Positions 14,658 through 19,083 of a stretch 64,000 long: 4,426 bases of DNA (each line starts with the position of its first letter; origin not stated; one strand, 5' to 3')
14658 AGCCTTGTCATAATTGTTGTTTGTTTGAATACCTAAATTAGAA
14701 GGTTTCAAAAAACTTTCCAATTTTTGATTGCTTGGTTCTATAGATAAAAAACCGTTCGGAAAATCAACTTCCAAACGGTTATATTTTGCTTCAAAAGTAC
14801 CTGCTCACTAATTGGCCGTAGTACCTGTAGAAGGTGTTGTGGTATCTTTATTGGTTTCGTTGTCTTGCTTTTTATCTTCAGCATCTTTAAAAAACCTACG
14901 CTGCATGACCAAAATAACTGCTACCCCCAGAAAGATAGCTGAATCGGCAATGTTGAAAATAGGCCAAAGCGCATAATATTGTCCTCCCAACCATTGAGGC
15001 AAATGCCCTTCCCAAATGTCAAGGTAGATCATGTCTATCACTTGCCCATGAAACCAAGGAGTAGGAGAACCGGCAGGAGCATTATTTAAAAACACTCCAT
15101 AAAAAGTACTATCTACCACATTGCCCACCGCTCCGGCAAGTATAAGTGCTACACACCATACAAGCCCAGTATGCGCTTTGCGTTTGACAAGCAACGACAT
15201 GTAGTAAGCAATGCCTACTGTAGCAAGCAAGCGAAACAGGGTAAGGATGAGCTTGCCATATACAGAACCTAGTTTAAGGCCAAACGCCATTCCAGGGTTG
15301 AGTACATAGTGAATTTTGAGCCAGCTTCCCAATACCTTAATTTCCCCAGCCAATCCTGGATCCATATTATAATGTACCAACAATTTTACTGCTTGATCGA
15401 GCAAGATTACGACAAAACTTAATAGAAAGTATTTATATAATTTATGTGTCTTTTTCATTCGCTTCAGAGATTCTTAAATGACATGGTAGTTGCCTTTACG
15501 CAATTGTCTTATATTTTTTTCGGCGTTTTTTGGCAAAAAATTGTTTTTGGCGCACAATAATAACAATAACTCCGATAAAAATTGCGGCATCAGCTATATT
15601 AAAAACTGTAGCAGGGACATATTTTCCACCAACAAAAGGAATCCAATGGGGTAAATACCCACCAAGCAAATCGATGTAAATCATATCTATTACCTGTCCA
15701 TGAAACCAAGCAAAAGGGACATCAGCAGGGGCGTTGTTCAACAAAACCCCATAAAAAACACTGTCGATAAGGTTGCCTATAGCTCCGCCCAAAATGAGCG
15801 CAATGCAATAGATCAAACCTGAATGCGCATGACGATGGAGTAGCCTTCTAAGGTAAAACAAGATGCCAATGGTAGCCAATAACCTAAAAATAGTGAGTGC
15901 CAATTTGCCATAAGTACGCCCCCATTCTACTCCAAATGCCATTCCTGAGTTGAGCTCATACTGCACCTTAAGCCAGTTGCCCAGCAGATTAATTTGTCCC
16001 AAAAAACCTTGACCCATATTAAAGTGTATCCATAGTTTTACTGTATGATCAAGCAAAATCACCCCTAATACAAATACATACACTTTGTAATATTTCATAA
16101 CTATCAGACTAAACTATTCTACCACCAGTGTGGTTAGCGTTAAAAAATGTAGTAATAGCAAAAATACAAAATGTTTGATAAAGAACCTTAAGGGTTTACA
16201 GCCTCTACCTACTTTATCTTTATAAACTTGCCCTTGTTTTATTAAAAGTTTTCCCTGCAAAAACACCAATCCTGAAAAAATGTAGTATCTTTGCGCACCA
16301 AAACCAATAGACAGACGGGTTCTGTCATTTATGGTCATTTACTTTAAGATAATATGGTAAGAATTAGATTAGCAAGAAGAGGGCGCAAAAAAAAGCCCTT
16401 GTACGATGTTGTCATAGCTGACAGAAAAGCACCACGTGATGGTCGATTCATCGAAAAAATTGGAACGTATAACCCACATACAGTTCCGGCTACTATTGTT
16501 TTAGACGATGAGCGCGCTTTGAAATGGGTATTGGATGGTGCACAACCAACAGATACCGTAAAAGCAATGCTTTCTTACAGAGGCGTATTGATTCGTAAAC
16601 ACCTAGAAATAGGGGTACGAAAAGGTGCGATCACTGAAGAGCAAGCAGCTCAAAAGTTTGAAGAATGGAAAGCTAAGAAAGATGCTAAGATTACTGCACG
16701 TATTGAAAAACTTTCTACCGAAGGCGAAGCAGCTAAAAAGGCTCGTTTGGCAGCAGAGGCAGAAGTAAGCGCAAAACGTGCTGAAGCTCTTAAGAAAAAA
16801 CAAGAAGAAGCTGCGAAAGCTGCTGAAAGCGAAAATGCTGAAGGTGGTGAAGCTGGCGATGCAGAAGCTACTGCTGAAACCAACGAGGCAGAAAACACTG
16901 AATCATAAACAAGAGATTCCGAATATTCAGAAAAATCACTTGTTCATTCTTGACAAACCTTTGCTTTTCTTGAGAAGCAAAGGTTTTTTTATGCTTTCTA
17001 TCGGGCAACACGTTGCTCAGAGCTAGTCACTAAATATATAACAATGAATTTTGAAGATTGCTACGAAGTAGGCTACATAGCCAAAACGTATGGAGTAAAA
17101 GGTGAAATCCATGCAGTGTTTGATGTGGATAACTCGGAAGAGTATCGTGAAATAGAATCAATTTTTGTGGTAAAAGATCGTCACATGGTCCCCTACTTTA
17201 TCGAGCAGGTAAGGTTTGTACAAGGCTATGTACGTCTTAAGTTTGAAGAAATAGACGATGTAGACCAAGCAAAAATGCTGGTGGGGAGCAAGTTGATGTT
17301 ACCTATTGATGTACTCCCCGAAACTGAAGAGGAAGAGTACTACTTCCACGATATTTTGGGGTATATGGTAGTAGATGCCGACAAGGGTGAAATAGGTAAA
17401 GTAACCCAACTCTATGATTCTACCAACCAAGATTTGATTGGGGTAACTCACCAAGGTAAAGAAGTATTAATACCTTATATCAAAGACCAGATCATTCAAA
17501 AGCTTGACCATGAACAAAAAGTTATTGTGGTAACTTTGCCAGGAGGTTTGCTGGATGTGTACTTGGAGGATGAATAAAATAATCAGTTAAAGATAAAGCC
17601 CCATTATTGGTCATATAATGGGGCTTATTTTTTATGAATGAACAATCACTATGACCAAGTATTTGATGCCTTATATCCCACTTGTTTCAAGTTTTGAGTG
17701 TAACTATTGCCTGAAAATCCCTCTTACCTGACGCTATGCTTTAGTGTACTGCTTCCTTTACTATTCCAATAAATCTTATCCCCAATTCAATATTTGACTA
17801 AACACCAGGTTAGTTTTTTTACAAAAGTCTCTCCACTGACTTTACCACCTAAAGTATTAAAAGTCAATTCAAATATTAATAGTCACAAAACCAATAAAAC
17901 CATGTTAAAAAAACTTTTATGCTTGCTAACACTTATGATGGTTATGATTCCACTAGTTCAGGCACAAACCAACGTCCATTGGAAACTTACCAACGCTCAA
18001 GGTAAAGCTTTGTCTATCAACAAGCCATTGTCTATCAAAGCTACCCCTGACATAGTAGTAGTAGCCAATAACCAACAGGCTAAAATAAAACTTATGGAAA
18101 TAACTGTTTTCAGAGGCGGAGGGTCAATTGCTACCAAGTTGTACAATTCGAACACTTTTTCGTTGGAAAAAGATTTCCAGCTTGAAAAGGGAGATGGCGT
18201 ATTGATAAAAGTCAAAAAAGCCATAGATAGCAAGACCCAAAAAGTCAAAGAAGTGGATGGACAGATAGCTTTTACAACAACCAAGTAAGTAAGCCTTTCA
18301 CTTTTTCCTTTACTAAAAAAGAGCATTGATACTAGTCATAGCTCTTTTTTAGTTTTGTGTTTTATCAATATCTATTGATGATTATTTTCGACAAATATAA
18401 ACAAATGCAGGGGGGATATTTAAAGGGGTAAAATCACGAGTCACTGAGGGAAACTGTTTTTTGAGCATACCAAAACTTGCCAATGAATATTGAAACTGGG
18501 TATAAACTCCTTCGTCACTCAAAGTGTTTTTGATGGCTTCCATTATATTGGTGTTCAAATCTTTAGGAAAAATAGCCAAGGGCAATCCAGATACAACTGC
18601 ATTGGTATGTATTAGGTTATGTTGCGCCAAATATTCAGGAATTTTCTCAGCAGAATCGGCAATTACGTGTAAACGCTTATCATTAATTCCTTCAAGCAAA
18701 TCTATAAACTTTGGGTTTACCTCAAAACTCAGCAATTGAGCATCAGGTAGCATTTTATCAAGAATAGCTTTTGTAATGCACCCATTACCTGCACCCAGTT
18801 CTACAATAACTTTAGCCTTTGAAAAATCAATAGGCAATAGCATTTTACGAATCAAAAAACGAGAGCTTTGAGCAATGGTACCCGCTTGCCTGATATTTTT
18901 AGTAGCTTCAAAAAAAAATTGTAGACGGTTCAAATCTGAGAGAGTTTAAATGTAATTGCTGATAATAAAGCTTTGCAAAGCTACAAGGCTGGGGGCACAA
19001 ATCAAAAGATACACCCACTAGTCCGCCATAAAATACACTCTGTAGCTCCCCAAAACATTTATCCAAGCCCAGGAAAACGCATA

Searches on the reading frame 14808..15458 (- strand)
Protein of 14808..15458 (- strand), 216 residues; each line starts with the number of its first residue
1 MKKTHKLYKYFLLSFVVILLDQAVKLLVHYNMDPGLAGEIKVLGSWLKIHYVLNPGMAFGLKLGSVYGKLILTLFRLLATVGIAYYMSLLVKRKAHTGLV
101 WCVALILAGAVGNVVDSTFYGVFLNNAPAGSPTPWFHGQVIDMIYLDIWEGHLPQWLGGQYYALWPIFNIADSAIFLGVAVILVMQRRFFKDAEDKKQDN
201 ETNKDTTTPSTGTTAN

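Call 16: search_protein_families(library=pfam, proteins=[window:14808-15458:-], max_evalue=0.001)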
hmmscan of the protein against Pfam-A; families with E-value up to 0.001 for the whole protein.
window:14808-15458:- (216 aa): 1 family
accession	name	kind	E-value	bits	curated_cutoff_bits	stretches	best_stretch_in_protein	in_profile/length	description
PF01252.23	Peptidase_A8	-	2.4e-33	115.8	25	1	14-184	2-138/142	Signal peptidase (SPase) II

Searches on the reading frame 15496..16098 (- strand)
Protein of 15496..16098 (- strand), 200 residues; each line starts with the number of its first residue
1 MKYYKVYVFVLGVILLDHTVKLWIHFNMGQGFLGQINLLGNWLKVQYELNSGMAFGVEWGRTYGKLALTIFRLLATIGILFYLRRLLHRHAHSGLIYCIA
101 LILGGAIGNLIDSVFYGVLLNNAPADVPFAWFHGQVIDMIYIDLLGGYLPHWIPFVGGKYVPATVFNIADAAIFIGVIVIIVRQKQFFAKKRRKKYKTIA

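Call 16: search_protein_families(library=pfam, proteins=[window:15496-16098:-], max_evalue=0.001)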
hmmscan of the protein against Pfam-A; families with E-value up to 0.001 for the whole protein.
window:15496-16098:- (200 aa): 1 family
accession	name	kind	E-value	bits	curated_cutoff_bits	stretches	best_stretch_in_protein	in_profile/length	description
PF01252.23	Peptidase_A8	-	3.2e-29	102.4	25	1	10-182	2-138/142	Signal peptidase (SPase) II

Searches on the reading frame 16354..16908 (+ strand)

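Call 16: search_protein_families(library=pfam, proteins=[window:16354-16908:+], max_evalue=0.001)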
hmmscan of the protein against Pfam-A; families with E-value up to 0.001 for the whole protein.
window:16354-16908:+ (184 aa): 1 family
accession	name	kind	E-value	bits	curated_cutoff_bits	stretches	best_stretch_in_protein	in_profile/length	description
PF00886.24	Ribosomal_S16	-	7.6e-23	80.7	27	1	8-66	1-62/62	Ribosomal protein S16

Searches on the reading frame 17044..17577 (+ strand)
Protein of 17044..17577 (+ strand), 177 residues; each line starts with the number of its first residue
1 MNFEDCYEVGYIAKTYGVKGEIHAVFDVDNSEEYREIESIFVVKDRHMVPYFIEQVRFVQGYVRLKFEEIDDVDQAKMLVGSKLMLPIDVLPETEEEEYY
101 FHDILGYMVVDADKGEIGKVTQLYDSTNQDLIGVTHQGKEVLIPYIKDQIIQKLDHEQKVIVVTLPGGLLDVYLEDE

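Call 16: search_protein_families(library=pfam, proteins=[window:17044-17577:+], max_evalue=0.001)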
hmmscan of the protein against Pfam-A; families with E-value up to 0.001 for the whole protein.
window:17044-17577:+ (177 aa): 3 families
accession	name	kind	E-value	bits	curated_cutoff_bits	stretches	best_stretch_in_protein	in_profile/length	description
PF01782.24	RimM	-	1.3e-15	57.9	23.5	1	9-88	2-82/84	RimM N-terminal domain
PF24986.1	PRC_RimM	-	1.5e-14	53.8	27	1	102-169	2-69/69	RimM PRC barrel domain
PF05239.21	PRC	-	9.4e-09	35.6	21.2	1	96-169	1-77/78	PRC-barrel domain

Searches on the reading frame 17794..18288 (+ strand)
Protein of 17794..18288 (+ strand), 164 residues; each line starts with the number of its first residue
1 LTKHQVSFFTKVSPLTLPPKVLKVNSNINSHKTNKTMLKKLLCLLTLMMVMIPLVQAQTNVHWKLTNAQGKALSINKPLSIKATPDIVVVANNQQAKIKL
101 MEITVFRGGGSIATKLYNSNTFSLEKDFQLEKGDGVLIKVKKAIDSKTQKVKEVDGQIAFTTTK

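Call 16: search_protein_families(library=pfam, proteins=[window:17794-18288:+], max_evalue=0.001)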
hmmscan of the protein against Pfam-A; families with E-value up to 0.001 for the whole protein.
window:17794-18288:+ (164 aa): 0 families

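Call 60: search_protein_families(library=padloc, proteins=[window:17794-18288:+], max_evalue=0.01)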
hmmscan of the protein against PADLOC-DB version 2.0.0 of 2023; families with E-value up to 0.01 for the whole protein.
window:17794-18288:+ (164 aa): 1 family
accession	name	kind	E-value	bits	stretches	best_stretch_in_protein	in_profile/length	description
PDLC02323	AbiEii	-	0.00042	18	1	103-152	39-86/248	AbiEii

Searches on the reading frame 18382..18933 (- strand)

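Call 16: search_protein_families(library=pfam, proteins=[window:18382-18933:-], max_evalue=0.001)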
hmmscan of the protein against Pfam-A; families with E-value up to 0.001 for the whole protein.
window:18382-18933:- (183 aa): 2 families
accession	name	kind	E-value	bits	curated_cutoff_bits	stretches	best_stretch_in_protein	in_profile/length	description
PF13847.12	Methyltransf_31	-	0.00028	21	27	1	38-144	2-107/145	Methyltransferase domain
PF00398.26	RrnaAD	-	0.00089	18.9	24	1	24-94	15-84/263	Ribosomal RNA adenine dimethylase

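Call 60: search_protein_families(library=padloc, proteins=[window:18382-18933:-], max_evalue=0.01)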
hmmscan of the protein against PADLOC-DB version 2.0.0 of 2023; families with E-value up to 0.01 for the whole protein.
window:18382-18933:- (183 aa): 1 family
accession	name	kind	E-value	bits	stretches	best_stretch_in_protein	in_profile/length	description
PDLC04134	mad2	-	5.1e-09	33.5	1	13-144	265-392/492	mads_2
